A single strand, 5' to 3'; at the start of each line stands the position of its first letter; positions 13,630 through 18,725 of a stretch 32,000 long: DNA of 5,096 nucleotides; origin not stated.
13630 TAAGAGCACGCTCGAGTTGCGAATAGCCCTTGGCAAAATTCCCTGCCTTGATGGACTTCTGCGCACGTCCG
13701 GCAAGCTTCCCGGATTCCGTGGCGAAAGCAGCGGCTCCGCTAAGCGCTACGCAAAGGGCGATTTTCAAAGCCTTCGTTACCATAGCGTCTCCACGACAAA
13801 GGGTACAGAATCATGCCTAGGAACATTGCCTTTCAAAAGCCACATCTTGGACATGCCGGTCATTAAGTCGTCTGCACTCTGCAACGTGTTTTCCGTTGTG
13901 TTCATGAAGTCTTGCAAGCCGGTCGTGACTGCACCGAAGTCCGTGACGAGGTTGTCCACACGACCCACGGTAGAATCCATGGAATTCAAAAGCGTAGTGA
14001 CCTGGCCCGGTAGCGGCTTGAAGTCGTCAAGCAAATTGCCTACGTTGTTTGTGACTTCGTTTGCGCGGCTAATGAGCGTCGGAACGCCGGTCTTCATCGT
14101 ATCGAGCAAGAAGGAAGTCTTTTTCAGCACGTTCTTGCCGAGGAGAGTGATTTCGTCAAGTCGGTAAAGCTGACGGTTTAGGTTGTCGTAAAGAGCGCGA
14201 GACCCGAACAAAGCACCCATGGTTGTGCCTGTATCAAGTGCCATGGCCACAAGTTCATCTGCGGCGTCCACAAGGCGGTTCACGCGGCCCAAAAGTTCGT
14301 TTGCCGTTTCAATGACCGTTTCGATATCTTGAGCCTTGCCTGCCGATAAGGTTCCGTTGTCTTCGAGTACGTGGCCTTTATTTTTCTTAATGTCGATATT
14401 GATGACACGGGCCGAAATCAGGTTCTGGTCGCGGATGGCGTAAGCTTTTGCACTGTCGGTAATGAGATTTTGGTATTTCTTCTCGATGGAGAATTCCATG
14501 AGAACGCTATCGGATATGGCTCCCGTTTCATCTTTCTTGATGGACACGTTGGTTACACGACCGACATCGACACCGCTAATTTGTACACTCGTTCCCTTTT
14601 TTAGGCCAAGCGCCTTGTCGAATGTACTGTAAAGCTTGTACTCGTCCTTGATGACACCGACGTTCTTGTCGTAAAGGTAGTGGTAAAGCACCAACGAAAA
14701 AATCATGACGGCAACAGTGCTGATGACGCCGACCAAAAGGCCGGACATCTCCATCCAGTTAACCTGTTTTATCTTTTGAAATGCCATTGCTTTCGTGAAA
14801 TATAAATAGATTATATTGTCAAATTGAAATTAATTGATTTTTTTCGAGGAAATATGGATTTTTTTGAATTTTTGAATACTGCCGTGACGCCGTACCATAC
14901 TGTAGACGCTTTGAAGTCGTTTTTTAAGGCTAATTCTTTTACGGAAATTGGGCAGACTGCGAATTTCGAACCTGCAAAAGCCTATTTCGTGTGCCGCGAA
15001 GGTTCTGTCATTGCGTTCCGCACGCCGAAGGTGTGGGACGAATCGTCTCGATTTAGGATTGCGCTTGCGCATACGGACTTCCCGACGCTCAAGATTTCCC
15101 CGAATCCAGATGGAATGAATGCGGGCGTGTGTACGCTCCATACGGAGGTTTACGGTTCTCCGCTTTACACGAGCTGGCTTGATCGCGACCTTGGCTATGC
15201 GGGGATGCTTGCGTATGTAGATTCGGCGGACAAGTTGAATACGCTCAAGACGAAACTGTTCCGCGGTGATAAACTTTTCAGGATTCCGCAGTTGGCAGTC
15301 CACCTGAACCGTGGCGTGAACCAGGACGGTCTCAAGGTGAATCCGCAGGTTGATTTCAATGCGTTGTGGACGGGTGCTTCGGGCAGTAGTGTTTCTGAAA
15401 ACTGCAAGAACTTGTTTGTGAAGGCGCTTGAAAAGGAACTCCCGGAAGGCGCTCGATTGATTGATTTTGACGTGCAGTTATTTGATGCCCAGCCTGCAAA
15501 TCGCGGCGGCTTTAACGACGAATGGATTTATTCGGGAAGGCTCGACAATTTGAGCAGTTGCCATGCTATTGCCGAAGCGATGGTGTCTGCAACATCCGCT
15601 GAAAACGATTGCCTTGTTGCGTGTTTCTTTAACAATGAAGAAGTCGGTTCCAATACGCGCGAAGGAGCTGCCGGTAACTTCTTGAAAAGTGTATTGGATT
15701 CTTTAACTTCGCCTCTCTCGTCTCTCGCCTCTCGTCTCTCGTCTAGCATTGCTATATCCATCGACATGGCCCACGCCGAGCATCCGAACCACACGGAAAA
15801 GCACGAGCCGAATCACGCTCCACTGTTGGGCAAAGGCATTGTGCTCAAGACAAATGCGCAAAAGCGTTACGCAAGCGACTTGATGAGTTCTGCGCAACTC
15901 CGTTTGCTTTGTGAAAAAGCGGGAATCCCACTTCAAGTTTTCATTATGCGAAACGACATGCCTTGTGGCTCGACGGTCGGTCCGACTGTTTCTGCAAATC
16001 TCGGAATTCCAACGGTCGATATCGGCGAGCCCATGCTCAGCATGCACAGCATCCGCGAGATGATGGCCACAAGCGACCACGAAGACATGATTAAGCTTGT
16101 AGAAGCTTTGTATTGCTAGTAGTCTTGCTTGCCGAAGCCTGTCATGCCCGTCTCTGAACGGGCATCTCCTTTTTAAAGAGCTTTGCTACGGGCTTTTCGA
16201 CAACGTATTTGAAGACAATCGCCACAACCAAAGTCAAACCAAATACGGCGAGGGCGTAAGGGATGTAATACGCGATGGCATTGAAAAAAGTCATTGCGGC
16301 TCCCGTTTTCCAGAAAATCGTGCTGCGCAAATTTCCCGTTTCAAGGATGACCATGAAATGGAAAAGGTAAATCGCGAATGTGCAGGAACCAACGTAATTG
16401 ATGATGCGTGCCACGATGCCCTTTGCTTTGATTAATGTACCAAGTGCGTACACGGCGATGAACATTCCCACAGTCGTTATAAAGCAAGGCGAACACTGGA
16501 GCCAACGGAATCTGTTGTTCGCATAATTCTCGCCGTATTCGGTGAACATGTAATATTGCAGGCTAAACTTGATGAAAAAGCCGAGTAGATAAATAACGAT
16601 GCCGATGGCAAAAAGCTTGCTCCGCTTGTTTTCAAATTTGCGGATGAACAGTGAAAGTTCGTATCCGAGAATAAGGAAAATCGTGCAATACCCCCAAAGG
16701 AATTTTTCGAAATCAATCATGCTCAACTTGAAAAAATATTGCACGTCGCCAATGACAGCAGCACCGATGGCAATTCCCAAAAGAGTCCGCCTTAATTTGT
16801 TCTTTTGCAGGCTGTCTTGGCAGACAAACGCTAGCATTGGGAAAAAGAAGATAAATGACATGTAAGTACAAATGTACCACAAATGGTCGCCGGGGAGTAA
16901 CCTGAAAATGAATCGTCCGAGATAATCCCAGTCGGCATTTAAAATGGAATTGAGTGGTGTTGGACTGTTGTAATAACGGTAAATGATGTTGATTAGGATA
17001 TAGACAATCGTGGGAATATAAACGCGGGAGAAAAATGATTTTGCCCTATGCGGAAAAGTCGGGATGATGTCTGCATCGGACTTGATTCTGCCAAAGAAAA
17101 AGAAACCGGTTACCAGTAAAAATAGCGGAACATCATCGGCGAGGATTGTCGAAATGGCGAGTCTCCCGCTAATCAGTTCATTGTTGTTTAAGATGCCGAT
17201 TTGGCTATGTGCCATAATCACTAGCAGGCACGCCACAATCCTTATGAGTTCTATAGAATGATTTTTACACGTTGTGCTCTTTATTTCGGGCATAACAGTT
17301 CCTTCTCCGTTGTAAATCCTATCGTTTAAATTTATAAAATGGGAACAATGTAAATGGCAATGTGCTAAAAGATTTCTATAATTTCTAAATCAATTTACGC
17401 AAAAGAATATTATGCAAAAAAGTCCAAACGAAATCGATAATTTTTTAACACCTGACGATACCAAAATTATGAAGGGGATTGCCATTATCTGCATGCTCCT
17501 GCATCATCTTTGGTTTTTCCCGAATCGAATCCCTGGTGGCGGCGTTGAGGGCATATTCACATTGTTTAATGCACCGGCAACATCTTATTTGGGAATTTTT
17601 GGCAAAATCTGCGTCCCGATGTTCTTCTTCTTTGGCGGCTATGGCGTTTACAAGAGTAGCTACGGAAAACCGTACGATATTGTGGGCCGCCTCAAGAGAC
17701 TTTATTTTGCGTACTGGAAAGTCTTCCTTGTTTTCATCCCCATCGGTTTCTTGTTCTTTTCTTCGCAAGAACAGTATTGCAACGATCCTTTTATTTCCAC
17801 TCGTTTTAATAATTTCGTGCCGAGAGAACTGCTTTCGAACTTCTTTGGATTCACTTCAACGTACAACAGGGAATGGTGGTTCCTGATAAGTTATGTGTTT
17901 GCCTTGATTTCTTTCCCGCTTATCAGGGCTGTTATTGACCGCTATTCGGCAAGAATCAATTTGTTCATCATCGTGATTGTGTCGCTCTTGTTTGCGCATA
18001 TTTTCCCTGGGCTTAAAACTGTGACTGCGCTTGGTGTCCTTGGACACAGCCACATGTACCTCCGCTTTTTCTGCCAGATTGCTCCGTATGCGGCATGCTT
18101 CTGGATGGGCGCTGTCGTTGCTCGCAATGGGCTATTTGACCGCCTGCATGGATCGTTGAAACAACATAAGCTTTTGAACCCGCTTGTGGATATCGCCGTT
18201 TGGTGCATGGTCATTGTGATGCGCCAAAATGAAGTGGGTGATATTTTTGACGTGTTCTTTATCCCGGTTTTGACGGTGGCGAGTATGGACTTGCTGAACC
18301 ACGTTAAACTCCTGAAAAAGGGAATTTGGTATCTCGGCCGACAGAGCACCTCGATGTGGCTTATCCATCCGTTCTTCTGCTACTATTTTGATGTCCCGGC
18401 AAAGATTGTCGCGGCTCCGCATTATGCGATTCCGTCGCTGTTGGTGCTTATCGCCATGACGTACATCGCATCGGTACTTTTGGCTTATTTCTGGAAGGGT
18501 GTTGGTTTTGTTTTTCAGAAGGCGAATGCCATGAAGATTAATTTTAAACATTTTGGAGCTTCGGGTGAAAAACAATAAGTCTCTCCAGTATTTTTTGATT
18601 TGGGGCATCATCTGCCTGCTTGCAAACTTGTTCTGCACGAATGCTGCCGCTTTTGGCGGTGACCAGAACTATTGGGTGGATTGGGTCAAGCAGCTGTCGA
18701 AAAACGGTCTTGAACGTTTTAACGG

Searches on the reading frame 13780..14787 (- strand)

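Call 75: search_protein_families(library=pfam, proteins=[window:13780-14787:-], max_evalue=0.00001)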
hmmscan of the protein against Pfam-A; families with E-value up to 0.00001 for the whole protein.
window:13780-14787:- (336 aa): 1 family
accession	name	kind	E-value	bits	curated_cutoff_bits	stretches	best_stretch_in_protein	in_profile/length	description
PF02470.25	MlaD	-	3.6e-14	53.2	25.1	1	49-132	2-79/81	MlaD protein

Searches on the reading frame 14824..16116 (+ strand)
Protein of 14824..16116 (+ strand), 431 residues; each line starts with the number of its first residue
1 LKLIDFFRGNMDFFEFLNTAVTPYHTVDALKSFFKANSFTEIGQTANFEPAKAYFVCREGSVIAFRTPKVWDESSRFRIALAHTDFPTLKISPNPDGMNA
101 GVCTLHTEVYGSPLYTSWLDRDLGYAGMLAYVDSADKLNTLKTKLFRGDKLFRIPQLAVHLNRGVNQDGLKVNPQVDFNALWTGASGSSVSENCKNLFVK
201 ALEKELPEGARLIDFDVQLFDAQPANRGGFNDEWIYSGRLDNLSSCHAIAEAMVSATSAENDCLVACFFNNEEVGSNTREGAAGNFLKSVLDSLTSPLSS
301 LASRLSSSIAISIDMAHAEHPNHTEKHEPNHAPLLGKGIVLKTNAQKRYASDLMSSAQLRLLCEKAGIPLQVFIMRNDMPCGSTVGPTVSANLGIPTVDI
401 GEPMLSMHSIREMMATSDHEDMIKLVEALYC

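Call 74: search_protein_families(library=pfam, proteins=[window:14824-16116:+], max_evalue=0.00001)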
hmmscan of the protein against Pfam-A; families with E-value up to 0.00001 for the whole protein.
window:14824-16116:+ (431 aa): 2 families
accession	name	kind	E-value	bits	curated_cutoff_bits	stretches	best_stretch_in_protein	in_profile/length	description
PF02127.20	Peptidase_M18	-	1.9e-111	373.4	24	1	16-430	1-432/432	Aminopeptidase I zinc metalloprotease (M18)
PF05343.19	Peptidase_M42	-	9.3e-14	51.6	23.2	1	301-425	176-292/292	M42 glutamyl aminopeptidase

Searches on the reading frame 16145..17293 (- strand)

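Call 75: search_protein_families(library=pfam, proteins=[window:16145-17293:-], max_evalue=0.00001)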
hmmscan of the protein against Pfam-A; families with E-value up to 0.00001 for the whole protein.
window:16145-17293:- (383 aa): 1 family
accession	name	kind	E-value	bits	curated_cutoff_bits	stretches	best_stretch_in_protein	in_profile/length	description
PF01757.29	Acyl_transf_3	-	4.4e-24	85.6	31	1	11-360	1-323/326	Acyltransferase domain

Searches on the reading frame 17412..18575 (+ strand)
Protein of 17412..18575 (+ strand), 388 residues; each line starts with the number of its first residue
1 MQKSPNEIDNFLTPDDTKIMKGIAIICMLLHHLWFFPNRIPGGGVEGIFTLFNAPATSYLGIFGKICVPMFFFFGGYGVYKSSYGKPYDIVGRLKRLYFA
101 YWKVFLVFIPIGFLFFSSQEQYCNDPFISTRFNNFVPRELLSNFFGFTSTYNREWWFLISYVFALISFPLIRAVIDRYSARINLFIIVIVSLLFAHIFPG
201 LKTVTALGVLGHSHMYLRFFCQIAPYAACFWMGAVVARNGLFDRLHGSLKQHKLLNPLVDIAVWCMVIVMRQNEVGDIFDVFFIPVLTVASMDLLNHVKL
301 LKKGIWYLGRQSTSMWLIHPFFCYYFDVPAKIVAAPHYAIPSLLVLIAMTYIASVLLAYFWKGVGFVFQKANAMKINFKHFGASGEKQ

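Call 25: search_protein_families(library=pfam, proteins=[window:17412-18575:+], max_evalue=0.001)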
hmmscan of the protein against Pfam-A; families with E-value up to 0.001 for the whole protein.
window:17412-18575:+ (388 aa): 1 family
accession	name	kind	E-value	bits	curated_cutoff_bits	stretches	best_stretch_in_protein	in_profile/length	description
PF01757.29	Acyl_transf_3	-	2.3e-19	70.1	31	1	19-358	6-325/326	Acyltransferase domain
